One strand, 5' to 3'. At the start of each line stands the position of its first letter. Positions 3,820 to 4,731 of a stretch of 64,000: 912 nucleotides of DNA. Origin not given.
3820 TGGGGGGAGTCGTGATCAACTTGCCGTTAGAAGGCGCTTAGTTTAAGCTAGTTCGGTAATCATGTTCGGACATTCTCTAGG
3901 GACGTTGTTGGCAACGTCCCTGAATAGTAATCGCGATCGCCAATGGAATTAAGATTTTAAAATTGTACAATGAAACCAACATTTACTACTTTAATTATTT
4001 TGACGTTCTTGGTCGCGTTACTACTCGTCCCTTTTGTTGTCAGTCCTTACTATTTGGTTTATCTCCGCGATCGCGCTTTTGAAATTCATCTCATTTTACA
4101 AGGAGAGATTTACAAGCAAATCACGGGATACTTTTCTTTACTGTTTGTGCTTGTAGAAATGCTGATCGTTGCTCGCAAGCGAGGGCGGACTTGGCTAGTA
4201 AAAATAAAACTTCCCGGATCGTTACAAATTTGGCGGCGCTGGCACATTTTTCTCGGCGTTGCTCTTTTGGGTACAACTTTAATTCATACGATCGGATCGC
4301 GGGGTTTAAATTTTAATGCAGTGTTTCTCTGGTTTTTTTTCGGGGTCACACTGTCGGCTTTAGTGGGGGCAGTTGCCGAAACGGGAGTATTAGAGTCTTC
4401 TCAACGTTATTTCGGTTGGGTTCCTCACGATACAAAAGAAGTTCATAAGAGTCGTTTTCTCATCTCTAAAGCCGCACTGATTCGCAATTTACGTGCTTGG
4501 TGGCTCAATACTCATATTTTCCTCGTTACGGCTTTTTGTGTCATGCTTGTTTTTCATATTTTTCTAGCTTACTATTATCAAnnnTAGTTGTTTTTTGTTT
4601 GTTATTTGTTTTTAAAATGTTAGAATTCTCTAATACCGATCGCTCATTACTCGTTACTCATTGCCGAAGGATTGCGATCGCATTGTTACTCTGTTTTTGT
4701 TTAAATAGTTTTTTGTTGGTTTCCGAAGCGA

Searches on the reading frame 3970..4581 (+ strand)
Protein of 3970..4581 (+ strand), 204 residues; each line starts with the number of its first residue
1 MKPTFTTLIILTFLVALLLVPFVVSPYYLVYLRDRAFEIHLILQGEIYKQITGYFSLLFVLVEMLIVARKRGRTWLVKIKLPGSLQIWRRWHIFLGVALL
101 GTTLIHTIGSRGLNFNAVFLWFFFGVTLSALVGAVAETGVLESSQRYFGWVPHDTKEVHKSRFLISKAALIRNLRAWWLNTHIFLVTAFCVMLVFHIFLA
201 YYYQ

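Call 3: search_protein_families(library=pfam, proteins=[window:3970-4581:+], max_evalue=0.01)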
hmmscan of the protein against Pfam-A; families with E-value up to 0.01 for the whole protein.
window:3970-4581:+ (204 aa): 0 families

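Call 4: search_protein_families(library=ncbifam, proteins=[window:3970-4581:+], max_evalue=0.01)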
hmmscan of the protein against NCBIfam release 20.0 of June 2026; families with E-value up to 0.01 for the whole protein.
window:3970-4581:+ (204 aa): 0 families

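Call 24: find_homologous_proteins(query=window:3970-4581:+)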
Query window:3970-4581:+ (204 aa): 287 proteins with E <= 0.001 among 3368 candidates; the best 120 are listed.
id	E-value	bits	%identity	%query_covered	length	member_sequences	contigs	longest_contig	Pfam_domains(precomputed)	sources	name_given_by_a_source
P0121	3.4e-118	411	91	100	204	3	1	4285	-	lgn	-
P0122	5.7e-111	388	86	100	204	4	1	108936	-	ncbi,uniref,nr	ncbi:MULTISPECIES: hypothetical protein [Spirulina sp. CCY15215]|uniref:hypothetical protein n=1 Tax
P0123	4.4e-83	296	67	100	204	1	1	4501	-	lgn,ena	-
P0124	1.5e-80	288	64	100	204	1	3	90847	-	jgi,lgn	-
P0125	1.9e-80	288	65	100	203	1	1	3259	-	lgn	-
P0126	9.9e-80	286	68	100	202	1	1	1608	-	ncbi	-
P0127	6.9e-79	283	64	95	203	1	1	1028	-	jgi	jgi:hypothetical protein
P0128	3.1e-78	281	67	100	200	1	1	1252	-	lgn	-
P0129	3.3e-78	281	64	100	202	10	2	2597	-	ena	-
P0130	4.7e-78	280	65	100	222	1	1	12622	-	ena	-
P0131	5.7e-78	280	65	100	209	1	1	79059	-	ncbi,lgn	ncbi:MAG: hypothetical protein ACFBSC_11240 [Microcoleaceae cyanobacterium]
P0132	6.5e-78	280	66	100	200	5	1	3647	-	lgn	-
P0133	7.9e-78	279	66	100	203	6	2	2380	-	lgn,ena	-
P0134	8.8e-78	279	66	100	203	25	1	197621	-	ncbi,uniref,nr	ncbi:hypothetical protein [Moorena sp. SIO4G3]|uniref:hypothetical protein n=1 Tax=Moorena sp. SIO4G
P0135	9.4e-78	279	64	100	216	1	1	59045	-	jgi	jgi:hypothetical protein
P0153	1.5e-74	269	63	100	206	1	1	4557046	-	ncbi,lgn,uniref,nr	ncbi:hypothetical protein Pse7367_2664 [Thalassoporum mexicanum PCC 7367]|uniref:hypothetical protei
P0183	5.0e-72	260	61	100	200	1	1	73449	-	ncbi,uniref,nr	ncbi:hypothetical protein PJF56_19215 [Roseofilum sp. BLCC_M91]|uniref:Uncharacterized protein n=1 T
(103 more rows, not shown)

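Call 32: predict_structure(alignment_id=A2)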
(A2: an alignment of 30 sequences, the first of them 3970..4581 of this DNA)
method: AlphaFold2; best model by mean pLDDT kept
length: 204 residues; sequences in the alignment: 30
mean_pLDDT: 78.5   pTM: 0.67
mean pLDDT of the five models: 78.5, 77.5, 75.7, 73.3, 71.3
residues with pLDDT >= 90: 11; 70-90: 154; 50-70: 39; < 50: 0
segments of 3 or more residues with pLDDT < 50: none
pLDDT, mean of each block of 10 residues (from residue 1): 78 80 75 85 80 82 75 60 70 81 74 71 85 86 83 59 80 90 89 86 78
secondary structure, 60 per line:
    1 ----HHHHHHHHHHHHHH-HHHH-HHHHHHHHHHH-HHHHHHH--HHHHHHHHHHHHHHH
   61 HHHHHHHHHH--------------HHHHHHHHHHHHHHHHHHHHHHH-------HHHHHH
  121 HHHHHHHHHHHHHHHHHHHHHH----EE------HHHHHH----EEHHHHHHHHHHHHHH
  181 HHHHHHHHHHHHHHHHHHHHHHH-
elements in order: H5-18 H20-23 H25-35 H37-43 H46-70 H85-107 H115-142 H155-160 H167-203

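Call 43: find_encoding_contigs(protein=P0134, flank=8000, max_places=1)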
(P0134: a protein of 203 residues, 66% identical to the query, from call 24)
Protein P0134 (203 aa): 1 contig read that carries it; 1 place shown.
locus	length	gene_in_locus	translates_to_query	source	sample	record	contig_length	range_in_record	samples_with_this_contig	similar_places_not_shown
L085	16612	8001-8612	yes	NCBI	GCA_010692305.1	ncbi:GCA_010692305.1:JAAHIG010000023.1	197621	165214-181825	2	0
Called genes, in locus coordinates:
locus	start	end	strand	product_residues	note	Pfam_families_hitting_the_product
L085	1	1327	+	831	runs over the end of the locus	PF12770:CHAT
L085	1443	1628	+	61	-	PF21748:UPF0150 (weak)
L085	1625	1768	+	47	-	-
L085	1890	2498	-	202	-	PF00989:PAS, PF08448:PAS_4 (weak), PF13426:PAS_9 (weak), PF24820:Diguanyl_cycl_sensor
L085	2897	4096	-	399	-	PF12755:Vac14_Fab1_bd (faint), PF03130:HEAT_PBS (faint), PF13513:HEAT_EZ (faint), PF13646:HEAT_2, PF02985:HEAT (faint), PF13646:HEAT_2, PF01602:Adaptin_N (weak), PF13646:HEAT_2 (weak), +1 more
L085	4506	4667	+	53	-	-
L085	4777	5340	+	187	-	PF00042:Globin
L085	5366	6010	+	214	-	PF14537:Cytochrom_c3_2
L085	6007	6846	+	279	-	PF09699:Paired_CXXCH_1 (faint), PF14522:Cytochrome_C7 (faint), PF14537:Cytochrom_c3_2 (weak), PF22113:Mtrc-MtrF_II-IV_dom (faint)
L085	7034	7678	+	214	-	PF11845:Tll0287-like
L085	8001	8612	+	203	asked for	-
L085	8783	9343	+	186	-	PF08534:Redoxin (weak), PF00085:Thioredoxin, PF00578:AhpC-TSA (faint), PF13098:Thioredoxin_2, PF13905:Thioredoxin_8 (weak)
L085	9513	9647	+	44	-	-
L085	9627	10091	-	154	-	-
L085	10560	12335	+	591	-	PF05140:ResB (weak)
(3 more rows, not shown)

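Call 44: find_encoding_contigs(protein=P0153, flank=8000, max_places=1)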
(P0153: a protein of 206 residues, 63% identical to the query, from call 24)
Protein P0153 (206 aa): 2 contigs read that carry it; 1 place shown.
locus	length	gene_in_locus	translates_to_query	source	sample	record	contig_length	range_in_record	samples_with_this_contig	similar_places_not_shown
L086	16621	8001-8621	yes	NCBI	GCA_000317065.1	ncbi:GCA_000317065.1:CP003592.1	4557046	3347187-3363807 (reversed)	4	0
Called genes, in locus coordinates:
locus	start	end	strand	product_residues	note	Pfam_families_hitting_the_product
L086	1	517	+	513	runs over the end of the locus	PF05140:ResB (weak)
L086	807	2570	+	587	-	PF01578:Cytochrom_C_asm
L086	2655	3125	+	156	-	PF00355:Rieske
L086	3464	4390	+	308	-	-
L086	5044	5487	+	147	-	PF00042:Globin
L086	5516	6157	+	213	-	-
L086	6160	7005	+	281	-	PF14522:Cytochrome_C7 (faint), PF14537:Cytochrom_c3_2 (faint), PF22113:Mtrc-MtrF_II-IV_dom (faint), PF09699:Paired_CXXCH_1 (faint)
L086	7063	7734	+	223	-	PF11845:Tll0287-like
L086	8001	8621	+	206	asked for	-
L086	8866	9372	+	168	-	PF08534:Redoxin (weak), PF13728:TraF (faint), PF00085:Thioredoxin, PF00578:AhpC-TSA (weak), PF13098:Thioredoxin_2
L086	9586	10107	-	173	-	PF13505:OMP_b-brl (faint)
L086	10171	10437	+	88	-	-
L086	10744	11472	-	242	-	PF16697:Yop-YscD_cpl (faint), PF00498:FHA, PF00196:GerE, PF08281:Sigma70_r4_2 (weak)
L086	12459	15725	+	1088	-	PF13807:GNVR, PF06564:CBP_BcsQ (faint), PF10609:ParA, PF13614:AAA_31 (weak), PF01656:CbiA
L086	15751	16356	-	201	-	-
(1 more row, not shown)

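Call 45: find_encoding_contigs(protein=P0183, flank=8000, max_places=1)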
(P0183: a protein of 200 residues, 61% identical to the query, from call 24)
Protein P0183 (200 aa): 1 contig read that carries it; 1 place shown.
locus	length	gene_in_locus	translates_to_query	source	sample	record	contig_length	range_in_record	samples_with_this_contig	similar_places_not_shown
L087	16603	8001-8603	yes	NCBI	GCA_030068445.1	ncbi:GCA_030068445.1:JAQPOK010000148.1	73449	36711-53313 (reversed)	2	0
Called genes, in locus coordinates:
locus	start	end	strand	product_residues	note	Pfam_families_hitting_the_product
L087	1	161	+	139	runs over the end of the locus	PF11210:DUF2996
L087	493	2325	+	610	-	PF02776:TPP_enzyme_N, PF00205:TPP_enzyme_M, PF02775:TPP_enzyme_C, PF13240:Zn_Ribbon_1 (weak)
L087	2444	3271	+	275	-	PF13599:Pentapeptide_4 (faint), PF00805:Pentapeptide, PF13576:Pentapeptide_3 (faint), PF00805:Pentapeptide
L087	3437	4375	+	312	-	PF00291:PALP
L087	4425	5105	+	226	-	PF00226:DnaJ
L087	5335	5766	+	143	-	PF00042:Globin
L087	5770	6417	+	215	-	PF14537:Cytochrom_c3_2 (weak)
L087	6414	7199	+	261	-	PF14522:Cytochrome_C7 (faint), PF09699:Paired_CXXCH_1 (faint), PF14537:Cytochrom_c3_2 (faint), PF22113:Mtrc-MtrF_II-IV_dom (weak)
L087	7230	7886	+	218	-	PF11845:Tll0287-like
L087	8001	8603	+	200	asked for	-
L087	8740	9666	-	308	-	-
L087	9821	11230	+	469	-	PF05140:ResB (weak)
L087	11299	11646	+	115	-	PF01909:NTP_transf_2, PF18765:Polbeta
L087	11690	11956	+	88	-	PF01934:HepT-like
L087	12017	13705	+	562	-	PF01578:Cytochrom_C_asm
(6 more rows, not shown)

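Call 58: find_related_loci(query=A2, collection=metagenome_contigs, flank=7000)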
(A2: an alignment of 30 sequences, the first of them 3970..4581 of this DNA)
Query A2 (204 aa) in metagenome_contigs; peptide patterns used: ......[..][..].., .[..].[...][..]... (x = any residue, [..] = any of these).
507 stretches matched a pattern; 63 encode a relative of the query (tblastn E <= 1e-3); 63 distinct loci.
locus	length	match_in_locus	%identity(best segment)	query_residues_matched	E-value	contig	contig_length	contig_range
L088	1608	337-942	68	1-204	6e-92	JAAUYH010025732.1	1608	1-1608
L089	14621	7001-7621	64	1-203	9e-82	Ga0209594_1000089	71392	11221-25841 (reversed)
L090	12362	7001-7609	63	1-204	1e-81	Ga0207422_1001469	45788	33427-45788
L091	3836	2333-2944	62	1-204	2e-80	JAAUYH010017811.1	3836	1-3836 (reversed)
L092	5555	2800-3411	61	1-204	7e-79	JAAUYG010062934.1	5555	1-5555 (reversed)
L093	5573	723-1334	62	1-204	8e-79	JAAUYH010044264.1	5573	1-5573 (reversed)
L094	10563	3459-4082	61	1-204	1e-78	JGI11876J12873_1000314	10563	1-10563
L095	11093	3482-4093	60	1-204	4e-78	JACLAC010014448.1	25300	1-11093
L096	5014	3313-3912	63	1-200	1e-77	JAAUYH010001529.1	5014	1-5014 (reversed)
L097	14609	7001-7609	60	2-204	4e-77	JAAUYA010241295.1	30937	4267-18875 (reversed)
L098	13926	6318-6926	60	1-203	3e-77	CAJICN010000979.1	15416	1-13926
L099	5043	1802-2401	62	1-200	3e-77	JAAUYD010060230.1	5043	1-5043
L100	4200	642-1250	59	1-203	7e-77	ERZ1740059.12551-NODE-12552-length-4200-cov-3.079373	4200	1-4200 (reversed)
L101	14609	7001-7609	60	1-203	3e-76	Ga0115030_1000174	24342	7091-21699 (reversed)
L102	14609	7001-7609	60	1-203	3e-76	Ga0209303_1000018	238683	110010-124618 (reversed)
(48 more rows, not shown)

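Call 60: search_protein_representatives(alignment_id=A2)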
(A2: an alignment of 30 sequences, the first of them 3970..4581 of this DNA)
Query: 30 sequences, 203 profile positions. Proteins with E-value up to 0.001 (for the whole library): 146; up to 1e-10: 29; up to 1e-30: 8. The best 146 are listed.
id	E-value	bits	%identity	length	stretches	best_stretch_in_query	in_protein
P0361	2.0e-85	302.1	-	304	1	3-203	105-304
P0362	1.1e-80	286.6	-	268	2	1-144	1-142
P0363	1.5e-77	276.4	-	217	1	1-203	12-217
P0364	1.5e-70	253.5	-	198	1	1-203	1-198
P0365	1.5e-65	237.2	-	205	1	2-147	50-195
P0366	2.8e-56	206.9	-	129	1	1-124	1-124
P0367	3.2e-42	161.0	-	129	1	1-98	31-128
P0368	2.6e-38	148.2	-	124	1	87-203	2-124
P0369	8.6e-24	100.8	-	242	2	4-146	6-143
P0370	1.0e-23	100.6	-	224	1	7-202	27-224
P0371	2.1e-22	96.3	-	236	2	14-139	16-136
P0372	3.1e-22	95.7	-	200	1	13-202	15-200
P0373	3.4e-22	95.6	-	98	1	123-203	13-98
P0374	3.7e-22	95.5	-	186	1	4-74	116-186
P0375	6.5e-22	94.7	-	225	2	14-143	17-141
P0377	3.1e-19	85.9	-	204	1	4-202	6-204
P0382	2.2e-15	73.4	-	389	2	12-141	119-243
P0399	3.5e-08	49.9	-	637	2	38-136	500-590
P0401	5.0e-08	49.3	-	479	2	35-136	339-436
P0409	2.6e-07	47.0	-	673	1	19-143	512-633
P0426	4.7e-06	42.9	-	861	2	9-133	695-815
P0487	3.7e-04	36.7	-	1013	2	10-133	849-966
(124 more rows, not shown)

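Call 61: search_protein_families(library=pfam, proteins=[P0369, P0370, P0372, P0377, P0382, P0399, P0409, P0426, P0487, P0401], max_evalue=0.001)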
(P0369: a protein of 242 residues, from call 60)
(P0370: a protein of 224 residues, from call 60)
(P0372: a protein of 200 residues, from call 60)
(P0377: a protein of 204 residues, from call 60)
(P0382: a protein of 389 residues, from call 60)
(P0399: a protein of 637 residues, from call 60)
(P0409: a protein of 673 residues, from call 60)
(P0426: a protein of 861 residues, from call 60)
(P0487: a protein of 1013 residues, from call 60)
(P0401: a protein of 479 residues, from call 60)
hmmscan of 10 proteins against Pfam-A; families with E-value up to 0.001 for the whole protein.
P0369 (242 aa): 1 family
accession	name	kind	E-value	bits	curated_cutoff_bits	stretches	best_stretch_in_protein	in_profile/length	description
PF01794.25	Ferric_reduct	-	0.00099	19.6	28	0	54-106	1-54/121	Ferric reductase like transmembrane component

P0370 (224 aa): 1 family
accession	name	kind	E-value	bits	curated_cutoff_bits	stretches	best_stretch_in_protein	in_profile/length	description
PF14358.11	DUF4405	-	9.7e-10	39.3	26.7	1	90-127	34-66/66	Domain of unknown function (DUF4405)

P0372 (200 aa): 0 families

P0377 (204 aa): 0 families

P0382 (389 aa): 1 family
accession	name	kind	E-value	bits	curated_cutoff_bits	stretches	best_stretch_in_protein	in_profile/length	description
PF13240.11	Zn_Ribbon_1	-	0.0002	21.5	25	1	2-22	1-21/23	zinc-ribbon domain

P0399 (637 aa): 9 families
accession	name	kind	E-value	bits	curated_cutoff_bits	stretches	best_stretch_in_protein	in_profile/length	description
PF07992.20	Pyr_redox_2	-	1.3e-52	179.5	26.1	1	18-273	23-278/291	Pyridine nucleotide-disulphide oxidoreductase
PF00070.33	Pyr_redox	-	3.3e-15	56.8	22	1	135-207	1-72/82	Pyridine nucleotide-disulphide oxidoreductase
PF18267.7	Rubredoxin_C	-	9e-12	45.2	25.9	1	305-372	1-69/70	Rubredoxin NAD+ reductase C-terminal domain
PF13738.12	Pyr_redox_3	-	1e-10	41.8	30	1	58-262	92-301/305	Pyridine nucleotide-disulphide oxidoreductase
PF04324.20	Fer2_BFD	-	2.5e-10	40.9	26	1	406-453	1-48/50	BFD-like [2Fe-2S] binding domain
PF01266.30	DAO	-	2.8e-07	30.9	27.9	0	135-166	1-32/353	FAD dependent oxidoreductase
PF03486.20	HI0933_like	-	1.4e-06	28.3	50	0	180-409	114-191/244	HI0933-like protein Rossmann domain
PF01593.30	Amino_oxidase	-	5.6e-05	23.1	19.8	0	179-230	204-257/443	Flavin containing amine oxidoreductase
PF13454.12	NAD_binding_9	-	0.00093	19.6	21.8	0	68-99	121-154/155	FAD-NAD(P)-binding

P0409 (673 aa): 10 families
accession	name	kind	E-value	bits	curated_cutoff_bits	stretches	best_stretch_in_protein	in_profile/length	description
PF07992.20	Pyr_redox_2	-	2.8e-56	191.5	26.1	1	29-308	2-281/291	Pyridine nucleotide-disulphide oxidoreductase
PF00070.33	Pyr_redox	-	9.3e-19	68.2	22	1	169-248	1-81/82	Pyridine nucleotide-disulphide oxidoreductase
PF13738.12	Pyr_redox_3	-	1.1e-10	41.7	30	1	111-277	112-281/305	Pyridine nucleotide-disulphide oxidoreductase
PF04324.20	Fer2_BFD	-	2.7e-09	37.6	26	1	441-489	1-49/50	BFD-like [2Fe-2S] binding domain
PF18267.7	Rubredoxin_C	-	1e-06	29.1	25.9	1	339-406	3-68/70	Rubredoxin NAD+ reductase C-terminal domain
PF13241.12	NAD_binding_7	-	1.2e-05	26.2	22.1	0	164-217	4-46/104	Putative NAD(P)-binding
PF01266.30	DAO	-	1.2e-05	25.5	27.9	0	214-270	154-210/353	FAD dependent oxidoreductase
PF03486.20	HI0933_like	-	3.6e-05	23.8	50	0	208-265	108-166/244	HI0933-like protein Rossmann domain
PF01262.27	AlaDh_PNT_C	-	0.00014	21.8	23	0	165-209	26-69/214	Alanine dehydrogenase/PNT, C-terminal domain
PF13450.12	NAD_binding_8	-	0.00085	20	21.9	0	172-201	1-30/68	NAD(P)-binding Rossmann-like domain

P0426 (861 aa): 9 families
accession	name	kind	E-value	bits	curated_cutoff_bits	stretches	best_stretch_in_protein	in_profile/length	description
PF07992.20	Pyr_redox_2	-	1.6e-52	179.2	26.1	1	217-513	3-288/291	Pyridine nucleotide-disulphide oxidoreductase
PF07700.20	HNOB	-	4.5e-32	111.7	25.5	1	2-160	1-162/163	Haem-NO-binding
PF00070.33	Pyr_redox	-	1.9e-15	57.6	22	1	359-439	2-81/82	Pyridine nucleotide-disulphide oxidoreductase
PF04324.20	Fer2_BFD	-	1.3e-07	32.2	26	1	632-676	1-45/50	BFD-like [2Fe-2S] binding domain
PF02830.23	V4R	-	1.1e-06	29.1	31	1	133-177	16-61/62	V4R domain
PF18267.7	Rubredoxin_C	-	3.5e-06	27.3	25.9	1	534-598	6-69/70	Rubredoxin NAD+ reductase C-terminal domain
PF13454.12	NAD_binding_9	-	3.8e-06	27.4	21.8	0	218-252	1-34/155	FAD-NAD(P)-binding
PF13738.12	Pyr_redox_3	-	0.00077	19.2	30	0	354-489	162-305/305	Pyridine nucleotide-disulphide oxidoreductase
PF01266.30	DAO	-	0.00088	19.3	27.9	0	217-235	2-20/353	FAD dependent oxidoreductase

P0487 (1013 aa): 5 families
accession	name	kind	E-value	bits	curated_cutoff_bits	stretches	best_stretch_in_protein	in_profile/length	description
PF00027.35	cNMP_binding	-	1.5e-61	204.8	27.5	3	38-125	3-87/89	Cyclic nucleotide-binding domain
PF00970.30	FAD_binding_6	-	8.6e-11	42.5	21.1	1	611-698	10-97/99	Oxidoreductase FAD-binding domain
PF04324.20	Fer2_BFD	-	1.6e-09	38.4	26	1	548-595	1-48/50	BFD-like [2Fe-2S] binding domain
PF00175.26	NAD_binding_1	-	2.2e-09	38.4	22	1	712-807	3-108/109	Oxidoreductase NAD-binding domain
PF25562.1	CNBH_CNNM2_C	-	1.4e-07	31.7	27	0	353-406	61-111/172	Metal transporter CNNM2-like, C-terminal CNBH domain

P0401 (479 aa): 6 families
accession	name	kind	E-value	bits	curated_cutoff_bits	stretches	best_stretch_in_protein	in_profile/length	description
PF07992.20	Pyr_redox_2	-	2.8e-17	63.5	26.1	1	3-115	179-282/291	Pyridine nucleotide-disulphide oxidoreductase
PF04324.20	Fer2_BFD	-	2.7e-14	53.6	26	1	249-290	1-42/50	BFD-like [2Fe-2S] binding domain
PF18267.7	Rubredoxin_C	-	5.3e-14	52.4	25.9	1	145-213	3-68/70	Rubredoxin NAD+ reductase C-terminal domain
PF00070.33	Pyr_redox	-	0.0002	22.3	22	1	3-45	36-80/82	Pyridine nucleotide-disulphide oxidoreductase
PF14358.11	DUF4405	-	0.00052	20.9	26.7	1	376-409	34-65/66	Domain of unknown function (DUF4405)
PF01292.26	Ni_hydr_CYTB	-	0.00055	20.2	30.1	0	355-409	116-162/179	Prokaryotic cytochrome b561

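Call 77: fold_search(model_id=the predicted structure, library=pdb)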
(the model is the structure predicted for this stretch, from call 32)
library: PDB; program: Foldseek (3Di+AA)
matches with E <= 10: 30; with E <= 0.001: 0
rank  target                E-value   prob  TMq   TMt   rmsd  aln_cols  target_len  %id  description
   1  9cpb_5O               1.8e+00  0.08  0.20  0.16  24.5       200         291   14  Atomic model of bovine Fallopian tube cilia doublet microtubule (48-nm periodicity) (released 2024-10-30)
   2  9fqr_Co               2.4e+00  0.06  0.20  0.18  24.3       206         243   14  96-nm repeat of axonemal doublet microtubules from bovine sperm (released 2025-03-26)
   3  8otz_Co               2.6e+00  0.08  0.22  0.14  23.9       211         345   13  48-nm repeat of the native axonemal doublet microtubule from bovine sperm (released 2023-11-22)
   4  9cpb_5M               2.7e+00  0.08  0.23  0.14  23.8       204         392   14  Atomic model of bovine Fallopian tube cilia doublet microtubule (48-nm periodicity) (released 2024-10-30)
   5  7m6q_A                3.3e+00  0.10  0.23  0.16  10.2       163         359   16  Full length alpha1 Glycine receptor in presence of 1mM Glycine and 32uM Tetrahydrocannabinol State 1 (released 2022-08-03)
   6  8to0_L                3.5e+00  0.04  0.19  0.13  24.3       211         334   14  48-nm repeating structure of doublets from mouse sperm flagella (released 2023-11-01)
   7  8abq_C                4.3e+00  0.06  0.22  0.24  22.1       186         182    8  Structure of the SNX1-SNX5 complex, Pt derivative (released 2023-06-21)
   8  8j07_8G               4.5e+00  0.04  0.19  0.13  24.5       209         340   12  96nm repeat of human respiratory doublet microtubule and associated axonemal complexes (released 2023-07-26)
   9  8ssz_B                5.2e+00  0.10  0.30  0.18  12.1       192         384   11  The 2alpha3beta stoichiometry of full-length human alpha4beta2 nicotinic acetylcholine receptor in complex with acetyl (released 2024-02-07)
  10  7ung_A3               5.2e+00  0.04  0.22  0.14  24.0       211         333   12  48-nm repeat of the human respiratory doublet microtubule (released 2022-10-05)
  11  8otz_Cn               5.8e+00  0.04  0.22  0.13  24.1       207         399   14  48-nm repeat of the native axonemal doublet microtubule from bovine sperm (released 2023-11-22)
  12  8iyj_A4               6.4e+00  0.04  0.22  0.12  24.8       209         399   12  Cryo-EM structure of the 48-nm repeat doublet microtubule from mouse sperm (released 2023-07-05)
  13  9mr5                  6.8e+00  0.04  0.23  0.12  15.4       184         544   19  Cryo-EM structure of human OATP1C1 F240A mutant in complex with estrone 3-glucuronide (released 2025-07-16)
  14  2kvp_MODEL_1_A        7.1e+00  0.11  0.30  0.36   9.8       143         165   12  Solution Structure of the R10 Domain of Talin (released 2010-05-05)
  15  5ek0_A                7.1e+00  0.10  0.36  0.31   7.1       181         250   13  Human Nav1.7-VSD4-NavAb in complex with GX-936. (released 2015-12-23)
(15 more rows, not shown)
